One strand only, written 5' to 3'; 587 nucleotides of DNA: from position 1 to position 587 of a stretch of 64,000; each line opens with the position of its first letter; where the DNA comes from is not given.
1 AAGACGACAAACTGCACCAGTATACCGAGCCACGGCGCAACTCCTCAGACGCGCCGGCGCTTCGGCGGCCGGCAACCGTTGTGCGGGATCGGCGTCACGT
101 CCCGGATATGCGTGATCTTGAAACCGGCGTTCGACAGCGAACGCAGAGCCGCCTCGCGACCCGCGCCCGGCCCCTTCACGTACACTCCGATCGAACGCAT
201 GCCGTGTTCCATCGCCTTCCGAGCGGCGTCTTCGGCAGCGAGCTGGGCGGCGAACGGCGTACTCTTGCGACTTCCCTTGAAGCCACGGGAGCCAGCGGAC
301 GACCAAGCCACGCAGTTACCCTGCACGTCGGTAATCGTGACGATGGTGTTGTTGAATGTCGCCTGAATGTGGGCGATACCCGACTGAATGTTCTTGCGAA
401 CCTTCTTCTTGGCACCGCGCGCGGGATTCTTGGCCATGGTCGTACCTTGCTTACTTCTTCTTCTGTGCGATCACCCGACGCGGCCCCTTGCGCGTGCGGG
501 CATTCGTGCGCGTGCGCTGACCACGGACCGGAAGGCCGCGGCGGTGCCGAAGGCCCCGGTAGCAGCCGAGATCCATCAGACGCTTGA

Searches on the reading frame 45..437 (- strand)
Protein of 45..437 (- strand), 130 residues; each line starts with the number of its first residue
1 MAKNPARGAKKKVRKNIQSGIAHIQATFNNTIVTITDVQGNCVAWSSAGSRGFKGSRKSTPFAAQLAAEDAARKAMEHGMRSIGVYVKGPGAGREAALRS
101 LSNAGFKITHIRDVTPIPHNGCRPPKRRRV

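Call 22: find_encoding_contigs(protein=window:45-437:-, flank=10000, max_places=6)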
Protein window:45-437:- (130 aa): 6 contigs read that carry it; 6 places shown.
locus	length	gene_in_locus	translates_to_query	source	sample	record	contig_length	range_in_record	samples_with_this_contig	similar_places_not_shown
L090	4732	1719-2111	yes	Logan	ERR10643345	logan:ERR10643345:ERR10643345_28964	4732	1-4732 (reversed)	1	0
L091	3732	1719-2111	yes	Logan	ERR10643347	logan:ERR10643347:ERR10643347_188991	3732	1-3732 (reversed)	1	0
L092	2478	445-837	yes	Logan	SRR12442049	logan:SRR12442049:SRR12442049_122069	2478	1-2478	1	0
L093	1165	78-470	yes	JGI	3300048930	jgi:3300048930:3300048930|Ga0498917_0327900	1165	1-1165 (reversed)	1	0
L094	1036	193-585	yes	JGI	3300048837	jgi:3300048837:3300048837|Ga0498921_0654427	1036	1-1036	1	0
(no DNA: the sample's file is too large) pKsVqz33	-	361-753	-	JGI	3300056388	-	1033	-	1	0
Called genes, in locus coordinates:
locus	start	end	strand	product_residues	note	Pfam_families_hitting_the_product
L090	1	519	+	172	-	?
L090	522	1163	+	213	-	PF00406:ADK, PF13207:AAA_17, PF05191:ADK_lid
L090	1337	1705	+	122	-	PF00416:Ribosomal_S13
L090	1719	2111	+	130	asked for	PF00411:Ribosomal_S11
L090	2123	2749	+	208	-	PF00163:Ribosomal_S4, PF01479:S4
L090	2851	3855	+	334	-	PF01193:RNA_pol_L, PF01000:RNA_pol_A_bac, PF03118:RNA_pol_A_CTD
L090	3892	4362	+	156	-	PF01196:Ribosomal_L17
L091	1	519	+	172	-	?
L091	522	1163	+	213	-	PF00406:ADK, PF13207:AAA_17, PF05191:ADK_lid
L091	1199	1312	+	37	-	PF00444:Ribosomal_L36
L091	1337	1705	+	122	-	PF00416:Ribosomal_S13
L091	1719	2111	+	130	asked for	PF00411:Ribosomal_S11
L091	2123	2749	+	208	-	PF00163:Ribosomal_S4, PF01479:S4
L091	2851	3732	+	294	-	?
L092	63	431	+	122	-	PF00416:Ribosomal_S13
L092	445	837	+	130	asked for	PF00411:Ribosomal_S11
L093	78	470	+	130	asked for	PF00411:Ribosomal_S11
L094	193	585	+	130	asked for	PF00411:Ribosomal_S11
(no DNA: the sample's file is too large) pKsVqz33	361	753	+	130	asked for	PF00411:Ribosomal_S11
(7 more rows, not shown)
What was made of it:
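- The window ends in rpsK, and the longest overlapping public contig stops 370 nt after rplQ (call 22).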
